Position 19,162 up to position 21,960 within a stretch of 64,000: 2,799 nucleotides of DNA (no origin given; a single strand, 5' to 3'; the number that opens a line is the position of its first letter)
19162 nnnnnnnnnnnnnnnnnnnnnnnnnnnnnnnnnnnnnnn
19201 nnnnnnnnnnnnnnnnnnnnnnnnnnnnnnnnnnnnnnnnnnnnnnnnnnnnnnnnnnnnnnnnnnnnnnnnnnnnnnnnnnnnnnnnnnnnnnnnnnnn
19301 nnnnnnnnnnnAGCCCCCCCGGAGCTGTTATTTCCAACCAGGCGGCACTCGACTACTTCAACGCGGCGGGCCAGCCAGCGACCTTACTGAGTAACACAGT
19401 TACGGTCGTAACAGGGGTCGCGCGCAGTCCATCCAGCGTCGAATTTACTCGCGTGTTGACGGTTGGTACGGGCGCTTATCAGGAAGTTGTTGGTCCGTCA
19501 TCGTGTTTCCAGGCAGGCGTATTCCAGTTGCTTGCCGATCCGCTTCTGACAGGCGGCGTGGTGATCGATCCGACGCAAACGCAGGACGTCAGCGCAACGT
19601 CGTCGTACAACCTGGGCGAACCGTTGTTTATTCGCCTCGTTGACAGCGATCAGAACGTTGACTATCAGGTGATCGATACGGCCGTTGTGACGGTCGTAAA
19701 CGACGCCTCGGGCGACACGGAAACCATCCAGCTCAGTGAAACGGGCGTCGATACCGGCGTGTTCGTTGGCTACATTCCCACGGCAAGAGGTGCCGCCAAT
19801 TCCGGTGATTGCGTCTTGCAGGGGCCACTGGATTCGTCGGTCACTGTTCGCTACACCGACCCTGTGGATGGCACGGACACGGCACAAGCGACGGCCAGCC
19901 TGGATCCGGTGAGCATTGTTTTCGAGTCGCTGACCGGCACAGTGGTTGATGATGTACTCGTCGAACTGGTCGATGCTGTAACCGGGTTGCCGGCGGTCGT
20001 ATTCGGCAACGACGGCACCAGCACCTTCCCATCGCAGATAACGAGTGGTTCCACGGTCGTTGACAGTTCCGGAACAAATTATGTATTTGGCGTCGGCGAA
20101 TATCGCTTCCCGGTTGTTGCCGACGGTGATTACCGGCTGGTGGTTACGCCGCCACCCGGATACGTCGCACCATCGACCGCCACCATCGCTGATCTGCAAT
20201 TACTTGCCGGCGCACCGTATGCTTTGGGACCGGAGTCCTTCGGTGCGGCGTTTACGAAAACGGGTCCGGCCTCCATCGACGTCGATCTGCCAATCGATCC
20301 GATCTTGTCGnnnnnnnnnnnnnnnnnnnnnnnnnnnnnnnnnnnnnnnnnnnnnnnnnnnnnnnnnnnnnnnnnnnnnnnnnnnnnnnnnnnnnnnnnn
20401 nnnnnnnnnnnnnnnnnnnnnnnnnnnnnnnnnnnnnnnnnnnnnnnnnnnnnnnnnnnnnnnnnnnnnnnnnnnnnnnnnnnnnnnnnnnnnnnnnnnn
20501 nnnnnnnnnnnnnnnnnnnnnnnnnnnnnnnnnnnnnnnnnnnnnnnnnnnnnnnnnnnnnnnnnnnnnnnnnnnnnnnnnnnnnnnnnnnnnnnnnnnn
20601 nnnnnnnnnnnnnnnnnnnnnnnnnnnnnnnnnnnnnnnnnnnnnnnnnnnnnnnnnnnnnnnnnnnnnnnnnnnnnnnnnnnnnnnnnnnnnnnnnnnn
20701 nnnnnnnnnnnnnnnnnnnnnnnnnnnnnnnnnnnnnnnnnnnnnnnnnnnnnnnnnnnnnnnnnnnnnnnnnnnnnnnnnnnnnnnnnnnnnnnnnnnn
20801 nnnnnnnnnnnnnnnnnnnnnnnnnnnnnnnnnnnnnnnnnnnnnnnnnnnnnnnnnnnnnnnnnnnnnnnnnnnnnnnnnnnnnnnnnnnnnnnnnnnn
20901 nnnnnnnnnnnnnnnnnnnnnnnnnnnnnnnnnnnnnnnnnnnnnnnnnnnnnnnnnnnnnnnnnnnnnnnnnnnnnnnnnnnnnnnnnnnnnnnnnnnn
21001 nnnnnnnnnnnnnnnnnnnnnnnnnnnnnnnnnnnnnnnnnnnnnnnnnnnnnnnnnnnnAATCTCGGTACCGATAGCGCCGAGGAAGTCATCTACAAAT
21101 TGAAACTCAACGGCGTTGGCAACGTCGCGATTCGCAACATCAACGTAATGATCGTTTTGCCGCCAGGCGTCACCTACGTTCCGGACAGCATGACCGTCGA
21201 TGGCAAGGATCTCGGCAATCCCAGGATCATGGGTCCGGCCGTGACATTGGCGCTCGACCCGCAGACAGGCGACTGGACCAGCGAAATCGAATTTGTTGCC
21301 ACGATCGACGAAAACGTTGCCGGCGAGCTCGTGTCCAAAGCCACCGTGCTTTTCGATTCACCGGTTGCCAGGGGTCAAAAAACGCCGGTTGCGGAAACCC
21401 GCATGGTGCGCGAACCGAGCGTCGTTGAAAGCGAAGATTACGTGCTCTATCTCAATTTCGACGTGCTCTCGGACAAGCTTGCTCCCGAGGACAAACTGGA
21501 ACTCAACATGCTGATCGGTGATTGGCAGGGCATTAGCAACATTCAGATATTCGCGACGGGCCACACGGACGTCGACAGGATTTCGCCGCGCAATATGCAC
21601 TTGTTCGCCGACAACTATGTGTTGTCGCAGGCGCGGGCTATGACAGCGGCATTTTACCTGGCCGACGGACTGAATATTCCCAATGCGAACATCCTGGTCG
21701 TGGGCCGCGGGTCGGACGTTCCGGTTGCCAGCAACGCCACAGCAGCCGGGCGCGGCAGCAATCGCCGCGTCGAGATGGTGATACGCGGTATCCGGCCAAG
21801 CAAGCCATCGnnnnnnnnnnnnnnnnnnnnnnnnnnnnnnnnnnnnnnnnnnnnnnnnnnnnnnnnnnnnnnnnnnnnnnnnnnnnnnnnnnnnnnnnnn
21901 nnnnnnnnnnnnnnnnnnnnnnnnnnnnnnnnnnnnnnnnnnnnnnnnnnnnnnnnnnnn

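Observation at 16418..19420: Split-domain pattern: terminal DUF11 domains lack their last strand segment, and the matching segment sits at the mature N-termini of A, C and the giant D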

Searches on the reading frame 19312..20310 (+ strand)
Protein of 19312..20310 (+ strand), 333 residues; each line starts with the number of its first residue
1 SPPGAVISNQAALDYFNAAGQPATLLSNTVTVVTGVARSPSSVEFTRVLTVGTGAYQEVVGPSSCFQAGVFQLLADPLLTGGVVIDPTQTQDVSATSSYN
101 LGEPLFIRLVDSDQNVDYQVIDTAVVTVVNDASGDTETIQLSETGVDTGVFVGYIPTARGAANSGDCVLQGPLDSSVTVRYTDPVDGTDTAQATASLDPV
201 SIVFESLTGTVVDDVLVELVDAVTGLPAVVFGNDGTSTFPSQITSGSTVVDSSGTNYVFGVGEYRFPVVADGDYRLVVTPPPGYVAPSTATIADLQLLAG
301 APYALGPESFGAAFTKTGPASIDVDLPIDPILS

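Call 27: search_protein_families(library=pfam, max_evalue=1, proteins=[window:19312-20310:+])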
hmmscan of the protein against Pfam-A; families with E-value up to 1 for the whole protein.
window:19312-20310:+ (333 aa): 2 families
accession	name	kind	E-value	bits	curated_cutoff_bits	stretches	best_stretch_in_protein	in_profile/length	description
PF18793.7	nos_propeller_2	-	0.029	15.2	29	1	252-273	15-36/70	Nitrous oxide reductase propeller repeat 2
PF17210.9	SdrD_B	-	0.043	14.5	29.7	1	249-289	38-75/112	SdrD B-like domain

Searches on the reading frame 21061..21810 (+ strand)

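Call 27: search_protein_families(library=pfam, max_evalue=1, proteins=[window:21061-21810:+])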
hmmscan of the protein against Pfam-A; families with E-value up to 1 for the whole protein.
window:21061-21810:+ (250 aa): 1 family
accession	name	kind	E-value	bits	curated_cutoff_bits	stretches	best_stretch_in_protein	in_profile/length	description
PF00691.25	OmpA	-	2.1e-08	34.9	27.2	1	133-235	2-98/98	OmpA family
